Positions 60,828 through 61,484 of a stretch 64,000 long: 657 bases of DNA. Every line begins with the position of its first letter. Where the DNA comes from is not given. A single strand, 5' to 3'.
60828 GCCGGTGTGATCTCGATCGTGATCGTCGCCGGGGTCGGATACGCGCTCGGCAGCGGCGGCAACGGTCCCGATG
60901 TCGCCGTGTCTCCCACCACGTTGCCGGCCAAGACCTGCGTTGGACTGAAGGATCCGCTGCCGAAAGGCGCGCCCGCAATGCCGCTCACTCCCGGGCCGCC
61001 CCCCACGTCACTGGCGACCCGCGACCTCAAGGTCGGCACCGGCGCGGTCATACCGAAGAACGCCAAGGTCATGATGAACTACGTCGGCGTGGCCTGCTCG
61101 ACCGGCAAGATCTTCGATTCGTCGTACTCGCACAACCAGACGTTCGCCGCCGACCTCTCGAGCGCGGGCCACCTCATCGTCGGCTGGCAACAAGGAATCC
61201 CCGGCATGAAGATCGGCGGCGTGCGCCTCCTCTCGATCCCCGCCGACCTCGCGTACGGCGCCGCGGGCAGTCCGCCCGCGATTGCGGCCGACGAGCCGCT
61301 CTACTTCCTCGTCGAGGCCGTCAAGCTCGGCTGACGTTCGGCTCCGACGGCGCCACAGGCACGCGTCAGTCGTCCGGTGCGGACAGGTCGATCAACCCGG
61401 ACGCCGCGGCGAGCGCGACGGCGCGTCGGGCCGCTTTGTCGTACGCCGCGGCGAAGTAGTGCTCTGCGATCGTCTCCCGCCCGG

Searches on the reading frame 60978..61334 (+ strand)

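Call 27: search_protein_families(library=pfam, proteins=[window:60978-61334:+], max_evalue=0.01)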
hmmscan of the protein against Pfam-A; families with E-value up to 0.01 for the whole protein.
window:60978-61334:+ (118 aa): 1 family
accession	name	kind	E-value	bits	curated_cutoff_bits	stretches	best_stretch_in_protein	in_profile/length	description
PF00254.34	FKBP_C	-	4.1e-19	69.1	21.1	1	27-113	7-92/94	FKBP-type peptidyl-prolyl cis-trans isomerase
